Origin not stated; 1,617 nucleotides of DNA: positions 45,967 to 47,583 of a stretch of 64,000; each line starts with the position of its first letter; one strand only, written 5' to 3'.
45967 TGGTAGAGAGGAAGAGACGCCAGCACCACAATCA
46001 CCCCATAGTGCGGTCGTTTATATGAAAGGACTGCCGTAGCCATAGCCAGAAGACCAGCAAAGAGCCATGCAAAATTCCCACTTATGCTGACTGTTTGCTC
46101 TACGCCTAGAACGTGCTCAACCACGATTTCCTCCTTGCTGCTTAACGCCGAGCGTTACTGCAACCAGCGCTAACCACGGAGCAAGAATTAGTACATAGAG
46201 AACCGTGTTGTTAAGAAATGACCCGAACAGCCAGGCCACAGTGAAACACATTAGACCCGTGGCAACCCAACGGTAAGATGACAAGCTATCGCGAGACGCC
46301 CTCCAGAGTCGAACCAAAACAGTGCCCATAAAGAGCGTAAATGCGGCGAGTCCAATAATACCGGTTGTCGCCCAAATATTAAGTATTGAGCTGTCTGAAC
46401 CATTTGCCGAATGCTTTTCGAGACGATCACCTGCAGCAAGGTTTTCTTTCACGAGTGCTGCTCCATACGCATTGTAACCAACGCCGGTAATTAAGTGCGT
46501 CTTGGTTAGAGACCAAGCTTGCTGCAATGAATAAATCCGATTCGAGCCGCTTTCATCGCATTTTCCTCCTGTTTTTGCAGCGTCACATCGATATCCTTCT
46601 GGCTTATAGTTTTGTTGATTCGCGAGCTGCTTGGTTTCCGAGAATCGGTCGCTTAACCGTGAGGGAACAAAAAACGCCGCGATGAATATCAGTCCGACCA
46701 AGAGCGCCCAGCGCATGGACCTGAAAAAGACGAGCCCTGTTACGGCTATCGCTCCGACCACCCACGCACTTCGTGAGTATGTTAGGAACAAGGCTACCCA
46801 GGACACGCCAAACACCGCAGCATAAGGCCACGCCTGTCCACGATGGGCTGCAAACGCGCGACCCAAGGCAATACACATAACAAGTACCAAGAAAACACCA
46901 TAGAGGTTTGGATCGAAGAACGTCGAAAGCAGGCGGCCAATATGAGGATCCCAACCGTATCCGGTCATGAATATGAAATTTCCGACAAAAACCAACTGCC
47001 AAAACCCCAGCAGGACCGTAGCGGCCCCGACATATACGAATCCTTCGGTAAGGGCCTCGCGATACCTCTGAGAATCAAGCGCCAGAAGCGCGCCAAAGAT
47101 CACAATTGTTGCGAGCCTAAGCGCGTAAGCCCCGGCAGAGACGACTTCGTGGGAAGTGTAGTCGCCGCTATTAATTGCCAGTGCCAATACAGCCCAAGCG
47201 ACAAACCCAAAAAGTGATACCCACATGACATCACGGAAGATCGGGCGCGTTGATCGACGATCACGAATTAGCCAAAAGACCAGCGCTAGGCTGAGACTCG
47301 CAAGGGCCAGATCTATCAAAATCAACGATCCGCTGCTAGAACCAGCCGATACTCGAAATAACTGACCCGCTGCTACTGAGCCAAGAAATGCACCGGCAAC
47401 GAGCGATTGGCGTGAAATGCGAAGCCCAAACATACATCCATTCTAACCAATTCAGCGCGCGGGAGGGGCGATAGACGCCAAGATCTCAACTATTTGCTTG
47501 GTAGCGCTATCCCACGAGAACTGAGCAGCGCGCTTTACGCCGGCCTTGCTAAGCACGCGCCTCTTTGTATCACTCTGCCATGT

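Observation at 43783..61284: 17.5-kb rhamnose-glycan locus with three Wzy_C (O-antigen ligase / O-oligosaccharyltransferase family) paralogs and no flippase or initiating transferase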

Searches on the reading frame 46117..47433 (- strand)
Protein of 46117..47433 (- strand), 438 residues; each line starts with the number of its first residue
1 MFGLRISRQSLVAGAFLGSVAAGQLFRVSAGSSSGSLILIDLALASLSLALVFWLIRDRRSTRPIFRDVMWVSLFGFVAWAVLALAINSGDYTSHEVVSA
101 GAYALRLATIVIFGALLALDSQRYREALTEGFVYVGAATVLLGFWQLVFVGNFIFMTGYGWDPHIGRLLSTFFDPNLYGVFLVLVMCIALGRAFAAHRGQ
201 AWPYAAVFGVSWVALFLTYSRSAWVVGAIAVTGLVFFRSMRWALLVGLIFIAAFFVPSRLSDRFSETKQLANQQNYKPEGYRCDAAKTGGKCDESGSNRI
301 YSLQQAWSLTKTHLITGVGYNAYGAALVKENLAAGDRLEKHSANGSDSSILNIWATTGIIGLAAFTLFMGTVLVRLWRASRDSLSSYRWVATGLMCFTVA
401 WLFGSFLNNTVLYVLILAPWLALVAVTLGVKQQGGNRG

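Call 4: search_protein_families(library=pfam, proteins=[window:46117-47433:-], max_evalue=0.01)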
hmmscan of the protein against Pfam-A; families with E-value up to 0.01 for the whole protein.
window:46117-47433:- (438 aa): 1 family
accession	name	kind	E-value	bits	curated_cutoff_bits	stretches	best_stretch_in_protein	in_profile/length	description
PF04932.20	Wzy_C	-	5.6e-19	68.8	31.7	1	207-365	2-148/149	O-Antigen ligase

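Call 14: find_homologous_proteins(query=window:46117-47433:-, max_evalue=0.00001)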
Query window:46117-47433:- (438 aa): 38 proteins with E <= 0.00001 among 8000 candidates.
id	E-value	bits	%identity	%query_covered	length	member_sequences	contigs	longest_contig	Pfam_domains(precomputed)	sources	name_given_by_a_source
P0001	7.9e-283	956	100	100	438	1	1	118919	PF04932.21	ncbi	-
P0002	7.8e-227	771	79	100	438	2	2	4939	PF04932.21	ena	-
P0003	1.4e-93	332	43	97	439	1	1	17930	PF04932.21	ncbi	-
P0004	1.3e-90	323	43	99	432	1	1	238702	PF04932.21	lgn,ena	-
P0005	1.1e-89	320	43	96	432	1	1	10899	PF04932.21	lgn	-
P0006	1.4e-88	316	43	96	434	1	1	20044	PF04932.21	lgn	-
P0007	7.6e-86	307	42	95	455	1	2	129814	PF04932.21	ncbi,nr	ncbi:MAG: O-antigen ligase family protein [bacterium]|nr:O-antigen ligase family protein [bacterium]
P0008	1.7e-84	302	42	92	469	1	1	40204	PF04932.21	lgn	-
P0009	1.9e-81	292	42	77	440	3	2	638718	PF04932.21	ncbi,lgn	ncbi:MAG: O-antigen ligase family protein [Patescibacteria group bacterium]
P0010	2.9e-81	292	41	96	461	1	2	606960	PF04932.21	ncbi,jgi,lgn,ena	-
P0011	1.7e-80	289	41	93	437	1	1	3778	PF04932.21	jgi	jgi:O-antigen ligase/polysaccharide polymerase Wzy-like membrane protein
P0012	7.3e-77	277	43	100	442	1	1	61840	PF04932.21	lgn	-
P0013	1.3e-67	247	39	91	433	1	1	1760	PF04932.21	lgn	-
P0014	1.1e-64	237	36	96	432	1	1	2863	PF04932.21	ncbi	-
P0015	6.2e-45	172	33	93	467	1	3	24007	PF04932.21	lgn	-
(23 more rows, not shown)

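Call 15: find_encoding_contigs(protein=P0001, flank=10000, max_places=3)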
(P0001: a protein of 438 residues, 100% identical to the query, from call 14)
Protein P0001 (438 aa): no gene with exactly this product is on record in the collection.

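Call 16: find_encoding_contigs(protein=P0009, flank=10000, max_places=2)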
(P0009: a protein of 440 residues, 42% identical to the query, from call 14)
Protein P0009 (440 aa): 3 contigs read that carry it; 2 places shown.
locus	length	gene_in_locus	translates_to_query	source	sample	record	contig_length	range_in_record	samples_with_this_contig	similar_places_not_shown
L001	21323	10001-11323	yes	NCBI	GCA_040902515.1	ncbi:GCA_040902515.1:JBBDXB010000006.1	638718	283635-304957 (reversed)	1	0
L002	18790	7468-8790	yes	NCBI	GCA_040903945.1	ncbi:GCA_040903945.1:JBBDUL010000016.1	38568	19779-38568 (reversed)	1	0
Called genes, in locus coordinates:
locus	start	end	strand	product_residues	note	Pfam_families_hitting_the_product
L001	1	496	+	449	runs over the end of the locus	PF04932:Wzy_C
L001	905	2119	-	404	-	-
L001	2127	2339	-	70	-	-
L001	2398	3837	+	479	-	PF01943:Polysacc_synt, PF13440:Polysacc_synt_3, PF03023:MurJ (weak), PF01554:MatE (weak)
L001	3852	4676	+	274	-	PF05050:Methyltransf_21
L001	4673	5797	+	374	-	PF13439:Glyco_transf_4, PF20706:GT4-conflict, PF00534:Glycos_transf_1, PF13692:Glyco_trans_1_4, PF13524:Glyco_trans_1_2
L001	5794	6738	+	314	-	PF01073:3Beta_HSD (weak), PF01370:Epimerase, PF02719:Polysacc_synt_2 (faint), PF04321:RmlD_sub_bind, PF07993:NAD_binding_4 (faint), PF13460:NAD_binding_10, PF16363:GDP_Man_Dehyd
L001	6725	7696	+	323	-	PF01370:Epimerase, PF04321:RmlD_sub_bind, PF05368:NmrA (faint), PF16363:GDP_Man_Dehyd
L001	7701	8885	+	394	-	PF13439:Glyco_transf_4, PF13579:Glyco_trans_4_4 (weak), PF20706:GT4-conflict, PF00534:Glycos_transf_1, PF13692:Glyco_trans_1_4, PF13524:Glyco_trans_1_2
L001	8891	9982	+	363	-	PF13579:Glyco_trans_4_4 (weak), PF13439:Glyco_transf_4, PF20706:GT4-conflict (weak), PF00534:Glycos_transf_1, PF13692:Glyco_trans_1_4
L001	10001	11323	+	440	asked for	PF04932:Wzy_C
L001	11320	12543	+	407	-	PF04932:Wzy_C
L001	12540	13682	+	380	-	PF13439:Glyco_transf_4, PF13579:Glyco_trans_4_4 (weak), PF20706:GT4-conflict, PF00534:Glycos_transf_1, PF13524:Glyco_trans_1_2, PF13692:Glyco_trans_1_4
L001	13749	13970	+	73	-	-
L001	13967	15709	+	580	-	PF12229:PG_binding_4, PF04294:VanW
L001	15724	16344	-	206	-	PF00156:Pribosyltran (weak)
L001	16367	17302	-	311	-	-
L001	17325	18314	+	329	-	PF00579:tRNA-synt_1b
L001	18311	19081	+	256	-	PF03372:Exo_endo_phos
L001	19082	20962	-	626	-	PF19291:TREH_N, PF00723:Glyco_hydro_15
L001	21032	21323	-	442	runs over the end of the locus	PF02878:PGM_PMM_I, PF02879:PGM_PMM_II, PF02880:PGM_PMM_III, PF00408:PGM_PMM_IV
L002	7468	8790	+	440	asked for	PF04932:Wzy_C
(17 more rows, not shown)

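Call 17: find_encoding_contigs(protein=P0010, flank=10000, max_places=2)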
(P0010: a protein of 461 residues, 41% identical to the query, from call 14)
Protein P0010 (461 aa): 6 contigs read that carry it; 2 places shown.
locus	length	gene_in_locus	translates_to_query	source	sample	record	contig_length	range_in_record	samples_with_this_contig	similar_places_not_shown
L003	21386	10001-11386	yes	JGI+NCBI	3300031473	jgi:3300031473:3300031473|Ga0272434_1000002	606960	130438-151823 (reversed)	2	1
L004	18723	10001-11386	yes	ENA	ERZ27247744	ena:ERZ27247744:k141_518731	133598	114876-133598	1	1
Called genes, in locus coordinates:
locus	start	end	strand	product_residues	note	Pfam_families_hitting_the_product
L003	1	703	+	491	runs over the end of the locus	PF01943:Polysacc_synt, PF13440:Polysacc_synt_3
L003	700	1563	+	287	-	PF05050:Methyltransf_21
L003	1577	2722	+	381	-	PF13439:Glyco_transf_4, PF13579:Glyco_trans_4_4 (weak), PF20706:GT4-conflict, PF00534:Glycos_transf_1, PF13692:Glyco_trans_1_4, PF13524:Glyco_trans_1_2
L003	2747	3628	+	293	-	PF05050:Methyltransf_21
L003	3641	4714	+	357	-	PF00535:Glycos_transf_2, PF13641:Glyco_tranf_2_3, PF13632:Glyco_trans_2_3 (faint)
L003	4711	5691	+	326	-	PF00535:Glycos_transf_2, PF13641:Glyco_tranf_2_3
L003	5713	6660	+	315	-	PF01073:3Beta_HSD, PF01370:Epimerase, PF04321:RmlD_sub_bind, PF07993:NAD_binding_4 (faint), PF13460:NAD_binding_10 (weak), PF16363:GDP_Man_Dehyd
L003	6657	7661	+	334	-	PF01370:Epimerase, PF04321:RmlD_sub_bind (weak), PF05368:NmrA, PF13460:NAD_binding_10 (weak), PF16363:GDP_Man_Dehyd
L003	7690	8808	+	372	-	PF13439:Glyco_transf_4, PF20706:GT4-conflict, PF00534:Glycos_transf_1, PF13692:Glyco_trans_1_4, PF13524:Glyco_trans_1_2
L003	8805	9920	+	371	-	PF13439:Glyco_transf_4 (weak), PF13579:Glyco_trans_4_4 (faint), PF20706:GT4-conflict, PF00534:Glycos_transf_1, PF13692:Glyco_trans_1_4, PF13524:Glyco_trans_1_2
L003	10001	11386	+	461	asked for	PF04932:Wzy_C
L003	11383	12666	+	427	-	PF04932:Wzy_C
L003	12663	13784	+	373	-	PF13439:Glyco_transf_4, PF20706:GT4-conflict (weak), PF00534:Glycos_transf_1, PF13692:Glyco_trans_1_4, PF13524:Glyco_trans_1_2 (weak)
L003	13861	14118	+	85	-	-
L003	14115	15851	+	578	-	PF12229:PG_binding_4, PF04294:VanW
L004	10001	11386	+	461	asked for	PF04932:Wzy_C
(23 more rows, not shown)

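Call 21: search_protein_families(library=ncbifam, proteins=[window:46117-47433:-], max_evalue=0.1)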
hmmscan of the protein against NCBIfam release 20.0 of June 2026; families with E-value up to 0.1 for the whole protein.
window:46117-47433:- (438 aa): 0 families

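Call 22: search_solved_structures(query=window:46117-47433:-, max_evalue=10)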
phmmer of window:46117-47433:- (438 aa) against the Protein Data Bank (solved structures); distinct sequences matched with E-value up to 10: 3.
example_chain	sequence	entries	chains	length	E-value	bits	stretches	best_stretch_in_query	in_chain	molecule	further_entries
9seh_A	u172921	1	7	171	0.18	13.9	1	135-219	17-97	Small-conductance mechanosensitive channel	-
9sdg_A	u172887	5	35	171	0.33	13.1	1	135-211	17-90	Small-conductance mechanosensitive channel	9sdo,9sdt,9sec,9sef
9sdb_A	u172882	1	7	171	0.41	12.8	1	135-219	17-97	Small-conductance mechanosensitive channel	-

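Call 26: search_protein_families(library=pfam, proteins=[window:46117-47433:-], max_evalue=5)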
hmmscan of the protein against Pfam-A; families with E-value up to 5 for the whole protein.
window:46117-47433:- (438 aa): 1 family
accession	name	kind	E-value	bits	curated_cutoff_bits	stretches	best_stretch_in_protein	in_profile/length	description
PF04932.20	Wzy_C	-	5.6e-19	68.8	31.7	1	207-365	2-148/149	O-Antigen ligase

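Call 34: find_related_loci(query=A1, collection=genome_contigs, flank=10000)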
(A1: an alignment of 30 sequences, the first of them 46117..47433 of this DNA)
Query A1 (438 aa) in genome_contigs; peptide patterns used: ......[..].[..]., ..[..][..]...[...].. (x = any residue, [..] = any of these).
298 stretches matched a pattern; 287 encode a relative of the query (tblastn E <= 1e-3); the best 80 are kept; 80 distinct loci.
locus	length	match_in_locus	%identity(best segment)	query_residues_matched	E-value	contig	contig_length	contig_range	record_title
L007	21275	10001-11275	42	10-433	1e-94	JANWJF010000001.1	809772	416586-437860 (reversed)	MAG: Candidatus Saccharimonadia bacterium isolate CRAIB_MAG60 c_000000093432, whole genome shotgun sequence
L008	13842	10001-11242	43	18-428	4e-89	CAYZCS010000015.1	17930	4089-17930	MAG TPA_asm: uncultured Candidatus Saccharibacteria bacterium isolate SRP284430_co1_211 genome assembly, contig: NODE_19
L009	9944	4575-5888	40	9-436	5e-80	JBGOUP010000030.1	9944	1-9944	MAG: Patescibacteria group bacterium isolate OBJ_0618_7090110_136 k141_8210252_length_9944_cov_8.0000, whole genome shot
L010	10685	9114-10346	38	18-429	1e-74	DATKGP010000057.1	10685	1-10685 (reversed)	MAG TPA_asm: Candidatus Saccharimonadales bacterium isolate SMAG_U14554 k141_199937, whole genome shotgun sequence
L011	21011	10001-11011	42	77-413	3e-74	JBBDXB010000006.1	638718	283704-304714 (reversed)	MAG: Patescibacteria group bacterium isolate LejiaD_63_101 Lejia_D_5_length_638718_cov_62, whole genome shotgun sequence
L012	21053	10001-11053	43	77-428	2e-72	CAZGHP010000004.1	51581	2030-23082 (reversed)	MAG TPA_asm: uncultured Candidatus Saccharibacteria bacterium isolate SRP136066_co1_225 genome assembly, contig: NODE_41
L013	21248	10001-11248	36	19-437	1e-64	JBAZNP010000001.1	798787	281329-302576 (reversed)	MAG: Patescibacteria group bacterium isolate SO_2017_LW4_72 scaffold_15_c1_LW137-91_2017, whole genome shotgun sequence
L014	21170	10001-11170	34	17-419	4e-51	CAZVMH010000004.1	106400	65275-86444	MAG TPA_asm: uncultured Candidatus Saccharibacteria bacterium isolate binchicken_co79_39 genome assembly, contig: NODE_9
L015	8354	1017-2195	35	19-434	1e-50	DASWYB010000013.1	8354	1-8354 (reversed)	MAG TPA_asm: Patescibacteria group bacterium isolate SMAG_U3700 k141_216300, whole genome shotgun sequence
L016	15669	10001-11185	34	15-433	2e-41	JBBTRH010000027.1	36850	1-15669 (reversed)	MAG: Patescibacteria group bacterium isolate H32-bin145_1 H32_bin145_1_000000000027, whole genome shotgun sequence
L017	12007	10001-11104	34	1-394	4e-41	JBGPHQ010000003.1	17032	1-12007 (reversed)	MAG: Patescibacteria group bacterium isolate OBJ_0618_7090110_354 k141_7303666_length_17032_cov_14.8227, whole genome sh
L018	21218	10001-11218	29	6-434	2e-40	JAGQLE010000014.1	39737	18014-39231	MAG: Candidatus Berkelbacteria bacterium isolate HKST-UBA08 2012-05-30_1_(paired)_contig_111664, whole genome shotgun se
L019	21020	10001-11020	33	19-382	4e-40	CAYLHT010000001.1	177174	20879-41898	MAG TPA_asm: uncultured Gammaproteobacteria bacterium isolate SRP273308_co1_45 genome assembly, contig: NODE_74_length_1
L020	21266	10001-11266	29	5-421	5e-40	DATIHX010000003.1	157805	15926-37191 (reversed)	MAG TPA_asm: Candidatus Saccharimonadales bacterium isolate SMAG_U15649 k141_209732, whole genome shotgun sequence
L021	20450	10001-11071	33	8-389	4e-40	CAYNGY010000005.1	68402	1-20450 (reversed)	MAG TPA_asm: uncultured Gammaproteobacteria bacterium isolate SRP278252_co2_132 genome assembly, contig: NODE_623_length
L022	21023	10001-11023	32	19-383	1e-39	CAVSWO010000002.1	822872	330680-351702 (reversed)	MAG: Candidatus Kerfeldbacteria bacterium isolate MFD05684.bin.1.15 genome assembly, contig: contig_23211, whole genome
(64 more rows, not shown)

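Call 41: search_solved_structures(query=A1, max_evalue=10, show_alignments=2)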
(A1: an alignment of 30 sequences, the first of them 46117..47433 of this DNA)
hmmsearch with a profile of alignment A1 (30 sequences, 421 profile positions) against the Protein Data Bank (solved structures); distinct sequences matched with E-value up to 10: 1.
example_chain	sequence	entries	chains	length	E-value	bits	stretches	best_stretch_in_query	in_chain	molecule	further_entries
7tpg_B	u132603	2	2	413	1.2e-09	41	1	193-381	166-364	Putative cell surface polysaccharide polymerase/ligase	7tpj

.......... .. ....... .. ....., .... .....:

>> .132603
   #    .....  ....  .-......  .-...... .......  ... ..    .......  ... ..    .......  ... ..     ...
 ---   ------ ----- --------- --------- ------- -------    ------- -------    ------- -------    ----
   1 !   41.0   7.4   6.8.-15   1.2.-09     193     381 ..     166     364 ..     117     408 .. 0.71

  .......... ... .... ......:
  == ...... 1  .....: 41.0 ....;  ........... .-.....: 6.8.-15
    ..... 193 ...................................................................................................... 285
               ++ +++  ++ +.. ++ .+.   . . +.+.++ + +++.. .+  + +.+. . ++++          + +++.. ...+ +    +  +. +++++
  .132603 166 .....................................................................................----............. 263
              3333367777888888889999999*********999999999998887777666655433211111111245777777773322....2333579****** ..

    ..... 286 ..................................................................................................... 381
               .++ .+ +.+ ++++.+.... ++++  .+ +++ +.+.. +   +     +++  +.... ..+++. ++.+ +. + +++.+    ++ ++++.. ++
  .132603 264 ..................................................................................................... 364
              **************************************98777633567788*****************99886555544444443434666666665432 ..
